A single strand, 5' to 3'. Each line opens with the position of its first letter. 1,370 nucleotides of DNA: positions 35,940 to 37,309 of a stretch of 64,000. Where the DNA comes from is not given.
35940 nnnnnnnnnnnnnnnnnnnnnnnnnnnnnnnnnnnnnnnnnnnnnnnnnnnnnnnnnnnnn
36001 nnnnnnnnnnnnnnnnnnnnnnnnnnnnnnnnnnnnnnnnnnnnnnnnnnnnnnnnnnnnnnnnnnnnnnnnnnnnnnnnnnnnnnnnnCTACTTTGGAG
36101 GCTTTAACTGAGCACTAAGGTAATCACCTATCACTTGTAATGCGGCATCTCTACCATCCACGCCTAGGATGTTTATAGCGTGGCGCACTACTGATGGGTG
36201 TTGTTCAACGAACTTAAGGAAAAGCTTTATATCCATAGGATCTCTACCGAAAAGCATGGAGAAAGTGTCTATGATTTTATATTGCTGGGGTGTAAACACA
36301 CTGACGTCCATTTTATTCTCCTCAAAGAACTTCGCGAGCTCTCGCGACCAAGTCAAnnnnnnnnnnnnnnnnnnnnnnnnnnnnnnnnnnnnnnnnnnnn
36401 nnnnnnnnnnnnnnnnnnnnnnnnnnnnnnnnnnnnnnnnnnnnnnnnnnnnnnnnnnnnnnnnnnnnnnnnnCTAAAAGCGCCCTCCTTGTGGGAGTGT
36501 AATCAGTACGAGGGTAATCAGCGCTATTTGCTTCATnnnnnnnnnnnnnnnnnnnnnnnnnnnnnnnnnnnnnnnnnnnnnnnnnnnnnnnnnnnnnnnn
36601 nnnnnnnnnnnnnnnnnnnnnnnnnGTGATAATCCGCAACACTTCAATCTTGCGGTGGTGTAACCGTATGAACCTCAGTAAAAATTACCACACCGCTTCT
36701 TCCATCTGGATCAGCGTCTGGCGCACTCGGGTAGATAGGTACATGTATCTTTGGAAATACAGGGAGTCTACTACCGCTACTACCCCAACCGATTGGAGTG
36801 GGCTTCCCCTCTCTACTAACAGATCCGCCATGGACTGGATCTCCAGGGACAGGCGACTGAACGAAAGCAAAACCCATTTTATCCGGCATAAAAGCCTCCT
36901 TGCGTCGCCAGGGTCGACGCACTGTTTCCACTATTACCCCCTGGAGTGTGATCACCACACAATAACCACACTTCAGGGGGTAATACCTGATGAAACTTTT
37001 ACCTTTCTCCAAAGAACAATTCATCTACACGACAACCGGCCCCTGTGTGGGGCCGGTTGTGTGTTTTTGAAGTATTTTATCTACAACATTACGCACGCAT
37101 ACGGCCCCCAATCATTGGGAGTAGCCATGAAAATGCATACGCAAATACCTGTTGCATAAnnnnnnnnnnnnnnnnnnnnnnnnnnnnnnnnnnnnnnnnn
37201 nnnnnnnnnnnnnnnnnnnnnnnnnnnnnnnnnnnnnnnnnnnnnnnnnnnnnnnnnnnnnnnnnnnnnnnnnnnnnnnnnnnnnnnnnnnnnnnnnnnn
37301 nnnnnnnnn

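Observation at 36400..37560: A stretch with no conventional genes holds three tandem minus-strand micro-cistrons, each with its own promoter or Shine-Dalgarno site and its own terminator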

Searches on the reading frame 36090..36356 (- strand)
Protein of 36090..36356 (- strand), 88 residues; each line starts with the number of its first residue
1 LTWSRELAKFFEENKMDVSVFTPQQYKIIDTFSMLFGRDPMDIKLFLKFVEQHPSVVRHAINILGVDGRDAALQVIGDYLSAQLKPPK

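Call 8: search_protein_families(library=pfam, proteins=[window:36090-36356:-], max_evalue=1)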
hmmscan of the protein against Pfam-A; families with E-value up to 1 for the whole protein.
window:36090-36356:- (88 aa): 0 families

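Call 49: search_protein_families(library=ncbifam, proteins=[window:36090-36311:-], max_evalue=1)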
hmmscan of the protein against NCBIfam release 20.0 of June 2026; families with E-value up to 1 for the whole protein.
window:36090-36311:- (73 aa): 0 families

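Call 50: search_protein_families(library=padloc, proteins=[window:36090-36311:-], max_evalue=1)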
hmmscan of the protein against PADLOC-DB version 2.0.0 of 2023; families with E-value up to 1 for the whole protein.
window:36090-36311:- (73 aa): 1 family
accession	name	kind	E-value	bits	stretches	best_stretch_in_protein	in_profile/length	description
PDLC00398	SduA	-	0.023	12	1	12-60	24-71/289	DUF4263 domain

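Call 83: predict_structure(protein=window:36090-36311:-)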
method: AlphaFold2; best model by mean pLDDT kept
length: 73 residues; sequences in the alignment: 1
mean_pLDDT: 72.3   pTM: 0.48
mean pLDDT of the five models: 72.3, 68.5, 67.8, 61.2, 60.2
residues with pLDDT >= 90: 0; 70-90: 42; 50-70: 27; < 50: 4
segments of 3 or more residues with pLDDT < 50: 1-3
pLDDT, mean of each block of 10 residues (from residue 1): 57 66 62 81 83 84 81 52
secondary structure, 60 per line:
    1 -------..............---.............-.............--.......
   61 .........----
elements in order: H8-21 H25-37 H39-51 H54-69

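Call 87: fold_search(model_id=the predicted structure, library=pdb)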
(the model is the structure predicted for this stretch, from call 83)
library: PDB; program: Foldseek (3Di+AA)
matches with E <= 10: 38; with E <= 0.001: 0
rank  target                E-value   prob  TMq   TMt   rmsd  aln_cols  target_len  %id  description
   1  9nko_B                3.2e+00  0.14  0.34  0.42   5.9        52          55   15  Coevolved affibody pair A3B3 (released 2026-02-04)
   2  7tiq_MODEL_1_A        4.1e+00  0.10  0.33  0.38   5.8        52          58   15  Backbone-modified variant of the B domain of Staphylococcal protein A: Aib residues in helix 2 (released 2022-12-21)
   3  5i9g_C                4.4e+00  0.07  0.31  0.08  10.2        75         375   20  Crystal structure of designed pentatricopeptide repeat protein dPPR-U8C2 in complex with its target RNA U8C2 (released 2016-04-27)
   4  9nkp_B                4.7e+00  0.11  0.35  0.42   5.7        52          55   17  Coevolved affibody pair A5B5 (released 2026-02-04)
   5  7urj_MODEL_1_A        5.0e+00  0.10  0.34  0.40   5.9        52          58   15  Backbone-modified variant of the B domain of Staphylococcal protein A: beta3- and ACPC-residues in helix 2 (released 2023-05-03)
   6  9c9v_A                5.0e+00  0.07  0.35  0.21  12.1        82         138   12  HBV capsid with compound 3i (released 2024-09-25)
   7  2l9s_MODEL_1_B        5.7e+00  0.06  0.33  0.27  10.4        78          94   14  Solution structure of Pf1 SID1-mSin3A PAH2 Complex (released 2011-05-11)
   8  6gdj_A                5.7e+00  0.03  0.22  0.23   9.8        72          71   17  Crystal structure of Mto2 twin-cysteine dimerisation domain (released 2019-05-01)
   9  8da6_C                6.1e+00  0.08  0.35  0.40   5.8        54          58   15  Coevolved affibody-Z domain pair LL1.c5 (released 2023-07-26)
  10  7nac_n                6.1e+00  0.06  0.31  0.07  10.7        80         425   14  State E2 nucleolar 60S ribosomal biogenesis intermediate - Composite model (released 2022-11-09)
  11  6edz_B                6.5e+00  0.08  0.40  0.06   5.0        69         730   17  Crystal structure of Mycobacterium tuberculosis ICL2 in complex with acetyl-CoA, form I (released 2019-08-14)
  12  9egh_A                6.5e+00  0.07  0.30  0.09   8.0        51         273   22  Crystal Structure of EgtUC binding domain mutant I243A bound to L-Ergothioneine from S. pneumoniae (released 2025-11-26)
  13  6een_D                6.5e+00  0.06  0.31  0.09   9.3        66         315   17  Crystal structure of a designer Pentatrico Peptide RNA binding protein, bound to a complex RNA target and featuring an (released 2019-08-21)
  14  7ohs_n                7.0e+00  0.05  0.30  0.08  10.6        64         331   16  Nog1-TAP associated immature ribosomal particle population F from S. cerevisiae (released 2021-11-03)
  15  9k4q_C                7.0e+00  0.04  0.32  0.27   9.7        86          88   13  Crystal structure of designed zinc-induced homodimer C2-Zn1-HEHE-2 (released 2025-10-22)
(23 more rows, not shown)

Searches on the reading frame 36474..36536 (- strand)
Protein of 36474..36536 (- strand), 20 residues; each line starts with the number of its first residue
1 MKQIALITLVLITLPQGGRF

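Call 8: search_protein_families(library=pfam, proteins=[window:36474-36536:-], max_evalue=1)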
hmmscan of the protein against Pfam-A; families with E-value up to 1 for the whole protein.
window:36474-36536:- (20 aa): 0 families

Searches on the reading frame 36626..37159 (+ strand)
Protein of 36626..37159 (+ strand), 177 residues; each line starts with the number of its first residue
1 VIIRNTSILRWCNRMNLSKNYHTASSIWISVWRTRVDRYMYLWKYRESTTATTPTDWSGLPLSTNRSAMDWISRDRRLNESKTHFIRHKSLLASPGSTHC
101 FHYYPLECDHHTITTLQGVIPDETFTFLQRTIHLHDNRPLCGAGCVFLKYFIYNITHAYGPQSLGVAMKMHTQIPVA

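Call 8: search_protein_families(library=pfam, proteins=[window:36626-37159:+], max_evalue=1)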
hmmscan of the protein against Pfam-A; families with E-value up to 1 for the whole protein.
window:36626-37159:+ (177 aa): 0 families

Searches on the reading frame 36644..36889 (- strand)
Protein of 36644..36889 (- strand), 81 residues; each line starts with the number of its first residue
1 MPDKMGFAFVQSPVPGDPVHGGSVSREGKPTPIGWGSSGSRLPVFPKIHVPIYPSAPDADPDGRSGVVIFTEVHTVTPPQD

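Call 8: search_protein_families(library=pfam, proteins=[window:36644-36889:-], max_evalue=1)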
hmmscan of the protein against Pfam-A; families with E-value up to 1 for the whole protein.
window:36644-36889:- (81 aa): 0 families

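Call 10: find_encoding_contigs(protein=window:36644-36889:-, flank=5000)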
Protein window:36644-36889:- (81 aa): no gene with exactly this product is on record in the collection.

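Call 12: find_homologous_proteins(query=window:36644-36889:-, max_evalue=0.01)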
Query window:36644-36889:- (81 aa): 1 proteins with E <= 0.01 among 1 candidates.
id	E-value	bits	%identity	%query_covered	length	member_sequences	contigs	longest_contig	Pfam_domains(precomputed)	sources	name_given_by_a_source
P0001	7.1e-47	175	100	100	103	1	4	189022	-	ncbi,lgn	-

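Call 49: search_protein_families(library=ncbifam, proteins=[window:36644-36889:-], max_evalue=1)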
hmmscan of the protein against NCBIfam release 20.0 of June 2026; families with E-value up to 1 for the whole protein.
window:36644-36889:- (81 aa): 0 families

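Call 50: search_protein_families(library=padloc, proteins=[window:36644-36889:-], max_evalue=1)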
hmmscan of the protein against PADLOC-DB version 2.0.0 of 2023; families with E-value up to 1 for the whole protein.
window:36644-36889:- (81 aa): 0 families

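Call 85: search_protein_representatives(protein=window:36644-36889:-)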
Query: 81 residues. Proteins with E-value up to 0.001 (for the whole library): 4; up to 1e-10: 2; up to 1e-30: 1. The best 4 are listed.
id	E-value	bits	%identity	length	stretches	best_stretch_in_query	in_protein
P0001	2.3e-47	175.1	100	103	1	1-81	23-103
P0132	7.0e-13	64.9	-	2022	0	-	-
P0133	1.5e-08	51.0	51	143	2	21-81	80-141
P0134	2.3e-05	40.9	47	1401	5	14-40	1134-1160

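Call 86: predict_structure(protein=window:36644-36889:-)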
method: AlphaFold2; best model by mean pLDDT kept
length: 81 residues; sequences in the alignment: 1
mean_pLDDT: 55.1   pTM: 0.13
mean pLDDT of the five models: 55.1, 41.5, 39.5, 36.4, 36.2
residues with pLDDT >= 90: 0; 70-90: 11; 50-70: 34; < 50: 36
segments of 3 or more residues with pLDDT < 50: 1-5, 10-15, 17-26, 28-38
pLDDT, mean of each block of 10 residues (from residue 1): 48 45 45 48 64 55 60 76 51
secondary structure, 60 per line:
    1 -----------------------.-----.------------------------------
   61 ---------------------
elements in order:
